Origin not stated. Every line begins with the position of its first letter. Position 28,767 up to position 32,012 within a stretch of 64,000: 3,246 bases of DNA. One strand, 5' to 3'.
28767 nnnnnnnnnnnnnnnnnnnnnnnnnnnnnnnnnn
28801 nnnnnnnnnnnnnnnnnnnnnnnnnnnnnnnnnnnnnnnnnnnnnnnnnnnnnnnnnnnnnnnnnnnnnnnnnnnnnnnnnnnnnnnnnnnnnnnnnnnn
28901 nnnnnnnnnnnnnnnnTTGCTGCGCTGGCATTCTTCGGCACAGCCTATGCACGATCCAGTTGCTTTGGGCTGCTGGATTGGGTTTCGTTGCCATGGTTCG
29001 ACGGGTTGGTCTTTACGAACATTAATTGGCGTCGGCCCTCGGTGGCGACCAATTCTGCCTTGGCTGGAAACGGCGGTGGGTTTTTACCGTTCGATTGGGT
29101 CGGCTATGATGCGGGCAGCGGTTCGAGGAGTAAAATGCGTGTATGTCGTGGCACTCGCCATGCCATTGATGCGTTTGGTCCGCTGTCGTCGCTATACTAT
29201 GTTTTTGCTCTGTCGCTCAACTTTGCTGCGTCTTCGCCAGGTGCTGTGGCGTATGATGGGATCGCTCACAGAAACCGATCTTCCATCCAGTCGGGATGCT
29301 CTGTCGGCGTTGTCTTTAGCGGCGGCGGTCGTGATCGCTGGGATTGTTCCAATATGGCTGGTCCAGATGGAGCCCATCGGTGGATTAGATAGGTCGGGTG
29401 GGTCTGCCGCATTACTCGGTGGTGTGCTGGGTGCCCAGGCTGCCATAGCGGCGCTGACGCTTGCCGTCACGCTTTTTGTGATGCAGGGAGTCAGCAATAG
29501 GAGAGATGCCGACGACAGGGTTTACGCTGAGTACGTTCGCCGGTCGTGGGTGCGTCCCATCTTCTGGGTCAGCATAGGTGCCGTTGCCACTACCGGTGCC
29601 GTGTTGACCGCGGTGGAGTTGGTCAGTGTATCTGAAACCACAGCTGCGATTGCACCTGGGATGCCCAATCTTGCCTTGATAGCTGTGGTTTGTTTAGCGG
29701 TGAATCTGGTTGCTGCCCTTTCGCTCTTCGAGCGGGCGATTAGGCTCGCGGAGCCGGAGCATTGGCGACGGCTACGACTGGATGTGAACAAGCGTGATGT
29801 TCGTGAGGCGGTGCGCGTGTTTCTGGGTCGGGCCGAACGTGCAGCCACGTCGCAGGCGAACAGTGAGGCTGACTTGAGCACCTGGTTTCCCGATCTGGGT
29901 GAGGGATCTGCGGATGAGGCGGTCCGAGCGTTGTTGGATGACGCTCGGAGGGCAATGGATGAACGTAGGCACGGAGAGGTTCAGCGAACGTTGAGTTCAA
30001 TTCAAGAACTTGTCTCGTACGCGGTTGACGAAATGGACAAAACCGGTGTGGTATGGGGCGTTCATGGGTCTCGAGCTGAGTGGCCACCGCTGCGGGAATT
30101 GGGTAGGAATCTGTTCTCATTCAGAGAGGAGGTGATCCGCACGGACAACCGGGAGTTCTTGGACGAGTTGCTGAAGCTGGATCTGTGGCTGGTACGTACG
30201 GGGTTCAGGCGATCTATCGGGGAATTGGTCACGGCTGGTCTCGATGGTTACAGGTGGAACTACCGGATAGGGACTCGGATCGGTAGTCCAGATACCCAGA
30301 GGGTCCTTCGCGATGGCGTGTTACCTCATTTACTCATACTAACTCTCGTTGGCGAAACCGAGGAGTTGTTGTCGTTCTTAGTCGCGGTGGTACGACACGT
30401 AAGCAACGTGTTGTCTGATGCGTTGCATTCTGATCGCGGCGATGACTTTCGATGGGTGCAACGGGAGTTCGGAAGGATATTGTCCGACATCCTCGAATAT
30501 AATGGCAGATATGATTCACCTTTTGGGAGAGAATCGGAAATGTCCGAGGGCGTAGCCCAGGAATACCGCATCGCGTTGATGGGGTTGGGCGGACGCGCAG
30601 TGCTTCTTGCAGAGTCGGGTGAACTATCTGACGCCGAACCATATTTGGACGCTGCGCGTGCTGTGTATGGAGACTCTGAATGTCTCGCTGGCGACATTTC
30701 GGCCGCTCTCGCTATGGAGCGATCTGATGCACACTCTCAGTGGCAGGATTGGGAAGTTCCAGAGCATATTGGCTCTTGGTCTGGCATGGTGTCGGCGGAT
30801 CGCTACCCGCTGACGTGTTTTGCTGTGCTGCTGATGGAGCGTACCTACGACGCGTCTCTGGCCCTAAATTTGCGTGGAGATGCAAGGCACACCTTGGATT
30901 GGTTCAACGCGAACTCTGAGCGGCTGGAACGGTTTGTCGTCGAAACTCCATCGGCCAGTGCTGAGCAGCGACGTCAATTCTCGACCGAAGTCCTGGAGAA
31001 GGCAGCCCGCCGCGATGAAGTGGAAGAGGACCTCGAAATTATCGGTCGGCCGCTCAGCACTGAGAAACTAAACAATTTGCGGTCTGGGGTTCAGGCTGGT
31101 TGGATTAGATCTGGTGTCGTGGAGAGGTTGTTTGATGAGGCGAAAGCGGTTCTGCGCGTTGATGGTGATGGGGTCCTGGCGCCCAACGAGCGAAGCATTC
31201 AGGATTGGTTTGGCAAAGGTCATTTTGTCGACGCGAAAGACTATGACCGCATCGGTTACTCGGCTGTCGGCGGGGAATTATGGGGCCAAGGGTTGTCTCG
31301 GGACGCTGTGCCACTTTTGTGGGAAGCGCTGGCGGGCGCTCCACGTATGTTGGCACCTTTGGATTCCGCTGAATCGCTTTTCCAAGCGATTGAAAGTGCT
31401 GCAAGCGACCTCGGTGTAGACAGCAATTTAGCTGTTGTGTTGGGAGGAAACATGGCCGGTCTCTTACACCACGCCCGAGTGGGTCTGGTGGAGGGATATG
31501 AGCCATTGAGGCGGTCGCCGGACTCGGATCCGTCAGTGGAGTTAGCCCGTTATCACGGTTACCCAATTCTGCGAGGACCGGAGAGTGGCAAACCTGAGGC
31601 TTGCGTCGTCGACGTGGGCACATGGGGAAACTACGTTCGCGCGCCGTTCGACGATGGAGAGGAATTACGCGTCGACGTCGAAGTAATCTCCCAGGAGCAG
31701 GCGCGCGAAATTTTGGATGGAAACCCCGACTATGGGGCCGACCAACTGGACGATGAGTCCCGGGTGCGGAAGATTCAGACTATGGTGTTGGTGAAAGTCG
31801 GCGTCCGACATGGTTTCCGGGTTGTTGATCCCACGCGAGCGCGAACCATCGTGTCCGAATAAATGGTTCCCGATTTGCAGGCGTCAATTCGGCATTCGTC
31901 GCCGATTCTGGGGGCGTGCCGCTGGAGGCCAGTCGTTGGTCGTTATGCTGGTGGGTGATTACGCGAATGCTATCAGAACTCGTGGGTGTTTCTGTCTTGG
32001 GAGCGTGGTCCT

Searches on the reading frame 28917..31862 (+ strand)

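Call 4: search_protein_families(library=pfam, proteins=[window:28917-31862:+], max_evalue=0.1)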
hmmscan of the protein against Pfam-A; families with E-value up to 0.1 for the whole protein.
window:28917-31862:+ (981 aa): 2 families
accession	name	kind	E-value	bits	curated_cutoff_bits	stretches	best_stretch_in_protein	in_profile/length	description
PF24414.1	DUF7547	-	0.048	14.1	27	1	265-349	57-136/209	Family of unknown function (DUF7547)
PF08019.17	EptA_B_N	-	0.051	13.9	22.3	1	113-189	47-119/152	Phosphoethanolamine transferase EptA/EptB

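Call 6: search_protein_families(library=padloc, proteins=[window:28917-31862:+], max_evalue=0.01)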
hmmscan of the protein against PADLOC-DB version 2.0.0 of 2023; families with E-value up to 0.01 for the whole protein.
window:28917-31862:+ (981 aa): 0 families
